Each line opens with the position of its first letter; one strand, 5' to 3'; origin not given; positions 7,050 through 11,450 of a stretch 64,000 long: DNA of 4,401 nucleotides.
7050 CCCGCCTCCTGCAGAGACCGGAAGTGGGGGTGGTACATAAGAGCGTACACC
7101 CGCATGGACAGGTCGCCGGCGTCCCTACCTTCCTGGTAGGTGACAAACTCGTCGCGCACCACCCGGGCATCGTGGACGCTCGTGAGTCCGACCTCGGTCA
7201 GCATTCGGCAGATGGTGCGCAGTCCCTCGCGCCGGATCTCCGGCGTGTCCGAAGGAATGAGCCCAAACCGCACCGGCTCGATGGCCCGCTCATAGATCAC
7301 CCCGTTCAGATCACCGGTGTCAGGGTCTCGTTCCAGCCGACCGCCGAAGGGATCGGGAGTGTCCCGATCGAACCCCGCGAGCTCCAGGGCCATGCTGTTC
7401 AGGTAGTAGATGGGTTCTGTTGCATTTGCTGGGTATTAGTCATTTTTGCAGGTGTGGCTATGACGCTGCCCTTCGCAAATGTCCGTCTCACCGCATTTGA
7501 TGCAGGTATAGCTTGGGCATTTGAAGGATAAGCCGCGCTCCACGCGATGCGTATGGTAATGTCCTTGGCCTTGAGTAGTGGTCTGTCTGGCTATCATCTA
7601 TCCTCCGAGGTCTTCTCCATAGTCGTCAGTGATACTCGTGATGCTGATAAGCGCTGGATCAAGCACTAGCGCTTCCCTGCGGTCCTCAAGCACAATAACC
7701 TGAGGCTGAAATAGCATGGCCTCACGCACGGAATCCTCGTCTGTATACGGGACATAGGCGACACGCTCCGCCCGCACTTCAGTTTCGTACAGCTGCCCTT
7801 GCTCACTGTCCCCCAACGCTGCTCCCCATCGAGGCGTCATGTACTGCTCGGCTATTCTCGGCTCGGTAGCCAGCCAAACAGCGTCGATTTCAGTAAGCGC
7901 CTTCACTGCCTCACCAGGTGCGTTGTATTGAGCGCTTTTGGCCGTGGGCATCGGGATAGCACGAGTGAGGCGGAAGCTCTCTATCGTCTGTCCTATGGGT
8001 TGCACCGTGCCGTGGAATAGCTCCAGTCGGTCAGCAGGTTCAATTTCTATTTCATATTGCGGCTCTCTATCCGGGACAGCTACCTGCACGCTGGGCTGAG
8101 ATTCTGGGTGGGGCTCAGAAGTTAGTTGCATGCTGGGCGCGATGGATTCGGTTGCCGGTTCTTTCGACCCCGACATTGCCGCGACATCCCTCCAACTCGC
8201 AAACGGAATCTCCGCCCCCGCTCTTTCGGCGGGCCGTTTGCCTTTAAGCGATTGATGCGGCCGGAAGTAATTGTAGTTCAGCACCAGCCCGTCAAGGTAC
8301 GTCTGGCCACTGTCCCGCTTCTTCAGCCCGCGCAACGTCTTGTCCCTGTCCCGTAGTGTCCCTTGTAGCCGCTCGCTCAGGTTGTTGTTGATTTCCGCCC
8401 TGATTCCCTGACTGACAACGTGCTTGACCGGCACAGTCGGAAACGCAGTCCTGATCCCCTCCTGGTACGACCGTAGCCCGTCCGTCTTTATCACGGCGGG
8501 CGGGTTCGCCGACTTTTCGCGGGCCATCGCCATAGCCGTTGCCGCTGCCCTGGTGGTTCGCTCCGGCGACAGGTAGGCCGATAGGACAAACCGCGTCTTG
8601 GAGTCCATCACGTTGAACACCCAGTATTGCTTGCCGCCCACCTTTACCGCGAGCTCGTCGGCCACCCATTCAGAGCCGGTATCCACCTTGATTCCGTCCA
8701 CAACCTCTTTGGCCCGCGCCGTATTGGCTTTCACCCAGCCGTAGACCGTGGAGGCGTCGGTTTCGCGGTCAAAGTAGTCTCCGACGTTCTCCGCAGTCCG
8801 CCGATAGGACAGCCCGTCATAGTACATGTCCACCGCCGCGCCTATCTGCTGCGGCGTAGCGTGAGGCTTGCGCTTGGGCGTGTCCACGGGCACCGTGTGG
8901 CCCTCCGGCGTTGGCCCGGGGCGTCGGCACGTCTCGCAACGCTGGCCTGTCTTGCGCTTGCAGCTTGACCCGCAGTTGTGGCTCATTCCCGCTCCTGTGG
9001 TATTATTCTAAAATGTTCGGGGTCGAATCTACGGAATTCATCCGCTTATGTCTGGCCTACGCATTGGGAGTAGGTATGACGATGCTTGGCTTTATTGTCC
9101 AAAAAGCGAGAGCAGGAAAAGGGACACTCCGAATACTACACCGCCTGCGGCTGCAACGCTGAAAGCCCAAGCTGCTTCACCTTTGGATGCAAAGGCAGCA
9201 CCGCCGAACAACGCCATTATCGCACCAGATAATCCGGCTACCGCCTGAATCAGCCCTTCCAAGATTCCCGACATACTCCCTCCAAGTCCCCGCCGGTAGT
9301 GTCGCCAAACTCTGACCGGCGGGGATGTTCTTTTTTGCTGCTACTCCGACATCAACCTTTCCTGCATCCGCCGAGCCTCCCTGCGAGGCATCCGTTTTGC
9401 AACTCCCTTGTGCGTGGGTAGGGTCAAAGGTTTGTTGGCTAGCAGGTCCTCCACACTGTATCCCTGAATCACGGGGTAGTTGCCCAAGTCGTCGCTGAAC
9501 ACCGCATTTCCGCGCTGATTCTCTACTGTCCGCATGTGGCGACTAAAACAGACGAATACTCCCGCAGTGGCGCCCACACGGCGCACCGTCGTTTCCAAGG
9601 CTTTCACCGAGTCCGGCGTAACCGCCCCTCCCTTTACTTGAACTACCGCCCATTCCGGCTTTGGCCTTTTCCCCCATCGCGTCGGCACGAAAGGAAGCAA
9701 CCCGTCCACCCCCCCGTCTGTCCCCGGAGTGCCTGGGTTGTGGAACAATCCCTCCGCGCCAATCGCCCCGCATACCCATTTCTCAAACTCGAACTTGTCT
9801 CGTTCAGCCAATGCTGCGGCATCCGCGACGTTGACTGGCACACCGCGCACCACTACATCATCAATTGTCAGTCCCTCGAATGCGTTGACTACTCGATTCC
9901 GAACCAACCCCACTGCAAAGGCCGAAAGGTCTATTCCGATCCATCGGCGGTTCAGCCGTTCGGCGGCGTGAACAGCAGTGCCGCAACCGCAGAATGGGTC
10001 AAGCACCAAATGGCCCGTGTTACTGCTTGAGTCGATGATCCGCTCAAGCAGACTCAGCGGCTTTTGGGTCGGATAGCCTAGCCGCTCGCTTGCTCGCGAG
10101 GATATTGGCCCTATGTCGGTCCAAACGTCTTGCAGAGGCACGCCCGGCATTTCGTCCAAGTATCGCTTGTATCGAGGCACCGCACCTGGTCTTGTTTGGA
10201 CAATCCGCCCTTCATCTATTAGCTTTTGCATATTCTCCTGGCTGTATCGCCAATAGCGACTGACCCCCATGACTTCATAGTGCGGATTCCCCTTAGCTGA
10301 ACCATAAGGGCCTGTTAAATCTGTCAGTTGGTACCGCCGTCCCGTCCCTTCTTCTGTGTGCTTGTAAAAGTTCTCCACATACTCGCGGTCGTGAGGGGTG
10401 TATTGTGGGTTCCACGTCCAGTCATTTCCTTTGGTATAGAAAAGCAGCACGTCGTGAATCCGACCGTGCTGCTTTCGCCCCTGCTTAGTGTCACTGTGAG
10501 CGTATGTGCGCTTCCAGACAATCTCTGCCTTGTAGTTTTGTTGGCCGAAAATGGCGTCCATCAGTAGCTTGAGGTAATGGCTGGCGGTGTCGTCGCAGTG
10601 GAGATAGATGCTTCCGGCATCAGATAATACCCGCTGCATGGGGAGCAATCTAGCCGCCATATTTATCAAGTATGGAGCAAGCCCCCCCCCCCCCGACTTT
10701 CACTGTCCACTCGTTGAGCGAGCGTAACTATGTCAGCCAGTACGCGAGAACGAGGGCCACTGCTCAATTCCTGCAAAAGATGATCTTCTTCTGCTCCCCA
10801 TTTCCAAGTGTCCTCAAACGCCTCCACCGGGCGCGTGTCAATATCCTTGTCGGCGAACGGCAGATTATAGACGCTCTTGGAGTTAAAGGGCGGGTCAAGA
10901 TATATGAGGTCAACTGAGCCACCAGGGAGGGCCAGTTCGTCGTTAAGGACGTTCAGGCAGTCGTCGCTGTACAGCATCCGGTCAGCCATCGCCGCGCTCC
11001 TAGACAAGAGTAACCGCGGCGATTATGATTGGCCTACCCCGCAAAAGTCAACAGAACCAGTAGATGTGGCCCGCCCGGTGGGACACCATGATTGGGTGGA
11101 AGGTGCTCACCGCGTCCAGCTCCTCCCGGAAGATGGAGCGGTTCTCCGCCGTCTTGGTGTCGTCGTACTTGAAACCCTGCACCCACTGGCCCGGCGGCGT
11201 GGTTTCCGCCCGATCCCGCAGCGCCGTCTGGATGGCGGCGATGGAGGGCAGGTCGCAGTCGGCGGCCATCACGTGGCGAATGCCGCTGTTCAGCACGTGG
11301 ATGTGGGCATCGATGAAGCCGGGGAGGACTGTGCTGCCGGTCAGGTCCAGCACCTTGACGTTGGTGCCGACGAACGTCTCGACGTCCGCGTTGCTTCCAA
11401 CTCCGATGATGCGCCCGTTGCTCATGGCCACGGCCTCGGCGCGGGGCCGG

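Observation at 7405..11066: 3.65-kb IS6-family element with cargo genes, caught splitting an amidohydrolase gene (exact junctions visible)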

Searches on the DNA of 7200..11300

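Call 78: search_rna_families(source=window, start=7200, end=11300, threshold=evalue, max_evalue=0.1)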
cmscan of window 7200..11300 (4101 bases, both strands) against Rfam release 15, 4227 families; matches with E-value up to 0.1: 0.
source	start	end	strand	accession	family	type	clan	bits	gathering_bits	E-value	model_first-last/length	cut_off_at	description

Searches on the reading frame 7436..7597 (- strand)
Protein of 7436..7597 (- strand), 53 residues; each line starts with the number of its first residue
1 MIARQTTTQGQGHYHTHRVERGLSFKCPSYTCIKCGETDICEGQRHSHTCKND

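Call 3: search_protein_families(library=pfam, proteins=[window:7436-7597:-], max_evalue=0.01)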
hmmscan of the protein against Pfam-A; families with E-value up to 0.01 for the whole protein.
window:7436-7597:- (53 aa): 0 families

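Call 8: search_protein_families(library=ncbifam, proteins=[window:7436-7597:-], max_evalue=0.01)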
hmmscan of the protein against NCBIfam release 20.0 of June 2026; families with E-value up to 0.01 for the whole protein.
window:7436-7597:- (53 aa): 0 families

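Call 45: search_protein_families(library=phrogs, proteins=[window:7436-7597:-], max_evalue=0.01)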
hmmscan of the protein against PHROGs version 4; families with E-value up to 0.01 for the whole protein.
window:7436-7597:- (53 aa): 0 families

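Call 70: search_protein_families(library=padloc, max_evalue=0.001, proteins=[window:7436-7597:-])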
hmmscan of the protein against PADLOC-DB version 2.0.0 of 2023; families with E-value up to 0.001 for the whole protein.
window:7436-7597:- (53 aa): 0 families

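Call 83: find_encoding_contigs(protein=window:7436-7597:-, flank=6000, max_places=5)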
Protein window:7436-7597:- (53 aa): no gene with exactly this product is on record in the collection.

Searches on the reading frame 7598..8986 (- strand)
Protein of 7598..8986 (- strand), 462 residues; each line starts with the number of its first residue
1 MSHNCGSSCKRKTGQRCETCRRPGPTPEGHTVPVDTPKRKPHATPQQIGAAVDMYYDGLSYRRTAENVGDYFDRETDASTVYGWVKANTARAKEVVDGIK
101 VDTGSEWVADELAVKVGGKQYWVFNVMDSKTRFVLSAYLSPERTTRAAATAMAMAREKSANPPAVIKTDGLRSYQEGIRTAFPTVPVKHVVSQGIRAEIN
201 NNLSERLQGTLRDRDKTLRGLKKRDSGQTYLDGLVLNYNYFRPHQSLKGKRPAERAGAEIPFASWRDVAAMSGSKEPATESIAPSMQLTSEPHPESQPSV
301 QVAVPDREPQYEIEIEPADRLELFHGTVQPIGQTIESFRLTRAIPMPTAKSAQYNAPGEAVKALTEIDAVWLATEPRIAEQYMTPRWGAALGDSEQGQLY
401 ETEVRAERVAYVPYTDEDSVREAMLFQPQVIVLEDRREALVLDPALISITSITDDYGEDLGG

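Call 3: search_protein_families(library=pfam, proteins=[window:7598-8986:-], max_evalue=0.01)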
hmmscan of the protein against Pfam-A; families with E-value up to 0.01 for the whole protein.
window:7598-8986:- (462 aa): 3 families
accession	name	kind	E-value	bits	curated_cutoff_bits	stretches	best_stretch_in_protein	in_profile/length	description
PF13610.12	DDE_Tnp_IS240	-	7.9e-16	58.9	27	1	106-236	3-131/139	DDE domain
PF00665.32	rve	-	3.8e-06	27.5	32.6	1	106-175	7-79/102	Integrase core domain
PF13683.12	rve_3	-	6.9e-06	26.2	26.5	1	200-252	15-67/67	Integrase core domain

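Call 8: search_protein_families(library=ncbifam, proteins=[window:7598-8986:-], max_evalue=0.01)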
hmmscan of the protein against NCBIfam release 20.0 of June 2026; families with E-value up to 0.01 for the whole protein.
window:7598-8986:- (462 aa): 4 families
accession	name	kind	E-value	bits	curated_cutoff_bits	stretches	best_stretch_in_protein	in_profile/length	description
NF033587.1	transpos_IS6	equivalog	8.6e-32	110.5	125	1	42-241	5-201/202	IS6 family transposase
NF033577.2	transpos_IS481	equivalog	7.1e-09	35.6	224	1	103-255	128-283/284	IS481 family transposase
NF033516.0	transpos_IS3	equivalog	8.7e-09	35.1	160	1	105-254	217-367/369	IS3 family transposase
NF033588.1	transpos_ISC774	exception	0.0051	16.4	200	1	45-176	18-134/195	IS6 family transposase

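Call 9: find_encoding_contigs(protein=window:7598-8986:-, flank=6000, max_places=10)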
Protein window:7598-8986:- (462 aa): no gene with exactly this product is on record in the collection.

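Call 10: find_homologous_proteins(query=window:7598-8986:-)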
Query window:7598-8986:- (462 aa): 468 proteins with E <= 0.001 among 8000 candidates; the best 120 are listed.
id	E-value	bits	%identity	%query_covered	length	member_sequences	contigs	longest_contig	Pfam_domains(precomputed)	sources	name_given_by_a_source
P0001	2.7e-176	605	96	59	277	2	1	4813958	PF00665.33,PF13610.13,PF13683.13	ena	-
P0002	4.5e-146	505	80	60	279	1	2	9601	PF00665.33,PF13610.13,PF13683.13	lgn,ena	-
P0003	8.9e-138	478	54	88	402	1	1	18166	PF00665.33,PF13610.13,PF13683.13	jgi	-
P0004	1.2e-133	465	76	59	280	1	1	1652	PF00665.33,PF13610.13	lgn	-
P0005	2.7e-133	463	76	60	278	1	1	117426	PF00665.33,PF13610.13,PF13683.13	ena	-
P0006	3.6e-132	460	73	59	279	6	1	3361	PF00665.33,PF13610.13,PF13683.13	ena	-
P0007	1.0e-128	448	69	63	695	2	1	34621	PF00665.33,PF13610.13,PF13683.13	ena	-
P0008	5.6e-125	436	71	59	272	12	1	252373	PF00665.33,PF13610.13,PF13683.13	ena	-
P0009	5.9e-125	436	71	59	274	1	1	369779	PF00665.33,PF13610.13,PF13683.13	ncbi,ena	-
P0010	1.4e-124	435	71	59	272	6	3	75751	PF00665.33,PF13610.13,PF13683.13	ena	-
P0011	1.4e-122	428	69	59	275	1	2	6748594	PF00665.33,PF13610.13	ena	-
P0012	2.0e-122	427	69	59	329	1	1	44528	PF00665.33,PF13610.13,PF13683.13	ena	-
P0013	7.0e-122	426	72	59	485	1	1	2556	PF05063.21,PF00665.33,PF13610.13,PF13683.13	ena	-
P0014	3.8e-121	423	71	59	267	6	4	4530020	PF00665.33,PF13610.13,PF13683.13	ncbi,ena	-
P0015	1.4e-120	421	68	59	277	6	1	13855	PF00665.33,PF13610.13,PF13683.13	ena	-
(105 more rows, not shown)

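Call 11: find_encoding_contigs(protein=P0001, flank=7000, max_places=6)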
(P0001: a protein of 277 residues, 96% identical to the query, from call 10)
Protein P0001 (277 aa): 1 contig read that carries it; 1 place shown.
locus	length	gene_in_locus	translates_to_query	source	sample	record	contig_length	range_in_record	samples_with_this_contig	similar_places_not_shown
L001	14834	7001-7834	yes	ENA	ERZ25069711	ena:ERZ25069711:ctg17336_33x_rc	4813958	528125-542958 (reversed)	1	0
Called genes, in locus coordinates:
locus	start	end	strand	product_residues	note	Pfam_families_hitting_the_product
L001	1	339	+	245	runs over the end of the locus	PF00239:Resolvase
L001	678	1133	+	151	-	-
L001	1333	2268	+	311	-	-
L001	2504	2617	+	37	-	-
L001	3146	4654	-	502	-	PF00665:rve, PF27155:Y4rL_C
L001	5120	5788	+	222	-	PF01555:N6_N4_Mtase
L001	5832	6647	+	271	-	PF01555:N6_N4_Mtase, PF01844:HNH, PF14279:HNH_5 (weak)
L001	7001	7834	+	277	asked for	PF00665:rve (weak), PF13610:DDE_Tnp_IS240, PF13683:rve_3 (weak)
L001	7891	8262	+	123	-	PF24698:DUF7662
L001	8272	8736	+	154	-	PF01850:PIN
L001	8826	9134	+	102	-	-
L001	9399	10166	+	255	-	PF07505:DUF5131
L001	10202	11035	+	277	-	-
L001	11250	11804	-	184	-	PF13581:HATPase_c_2, PF02518:HATPase_c (weak)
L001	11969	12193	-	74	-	-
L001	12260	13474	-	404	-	PF01385:OrfB_IS605, PF07282:Cas12f1-like_TNB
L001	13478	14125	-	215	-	PF00376:MerR, PF12728:HTH_17 (faint), PF13411:MerR_1, PF00239:Resolvase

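Call 12: find_encoding_contigs(protein=P0003, flank=7000, max_places=4)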
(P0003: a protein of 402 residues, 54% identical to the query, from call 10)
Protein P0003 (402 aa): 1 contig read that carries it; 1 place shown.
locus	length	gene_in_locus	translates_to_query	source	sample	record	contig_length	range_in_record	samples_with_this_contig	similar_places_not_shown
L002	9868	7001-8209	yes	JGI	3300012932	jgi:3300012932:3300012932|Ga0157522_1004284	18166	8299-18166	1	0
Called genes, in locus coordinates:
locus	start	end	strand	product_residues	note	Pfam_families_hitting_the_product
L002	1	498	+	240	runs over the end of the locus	PF00188:CAP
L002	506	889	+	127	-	-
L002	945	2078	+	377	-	PF00278:Orn_DAP_Arg_deC, PF02784:Orn_Arg_deC_N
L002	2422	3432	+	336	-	PF11805:DUF3326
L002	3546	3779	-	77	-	-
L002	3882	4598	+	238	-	PF13304:AAA_21, PF13175:AAA_15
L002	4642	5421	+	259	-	-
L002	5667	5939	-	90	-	-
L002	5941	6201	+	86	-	-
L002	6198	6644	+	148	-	-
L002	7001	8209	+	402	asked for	PF00665:rve, PF13610:DDE_Tnp_IS240, PF13683:rve_3 (weak)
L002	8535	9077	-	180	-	PF10711:DUF2513 (faint)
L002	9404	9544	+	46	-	-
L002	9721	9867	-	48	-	?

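Call 13: find_encoding_contigs(protein=P0002, flank=7000, max_places=4)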
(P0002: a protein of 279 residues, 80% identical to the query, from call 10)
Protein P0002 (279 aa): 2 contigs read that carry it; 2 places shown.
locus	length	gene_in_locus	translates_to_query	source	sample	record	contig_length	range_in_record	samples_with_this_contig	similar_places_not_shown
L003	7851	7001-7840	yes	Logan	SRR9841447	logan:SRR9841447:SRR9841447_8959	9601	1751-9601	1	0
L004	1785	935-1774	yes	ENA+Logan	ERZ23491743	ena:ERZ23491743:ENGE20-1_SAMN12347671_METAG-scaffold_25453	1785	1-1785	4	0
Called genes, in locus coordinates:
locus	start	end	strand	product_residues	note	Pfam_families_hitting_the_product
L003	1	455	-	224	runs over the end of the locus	PF01865:PhoU_div (faint), PF01895:PhoU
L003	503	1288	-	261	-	PF02463:SMC_N (faint), PF00005:ABC_tran, PF13304:AAA_21 (weak)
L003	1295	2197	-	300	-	PF00528:BPD_transp_1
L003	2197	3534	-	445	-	PF00041:fn3 (weak), PF00528:BPD_transp_1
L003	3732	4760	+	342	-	PF00296:Bac_luciferase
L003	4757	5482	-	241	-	PF00702:Hydrolase, PF13419:HAD_2 (weak)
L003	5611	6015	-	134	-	-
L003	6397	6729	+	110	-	PF05656:DUF805 (weak)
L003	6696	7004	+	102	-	-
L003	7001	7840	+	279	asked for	PF13610:DDE_Tnp_IS240, PF00665:rve (weak), PF13683:rve_3 (weak)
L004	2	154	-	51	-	?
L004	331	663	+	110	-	PF05656:DUF805 (weak)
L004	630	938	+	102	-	-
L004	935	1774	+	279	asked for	PF13610:DDE_Tnp_IS240, PF00665:rve (weak), PF13683:rve_3 (weak)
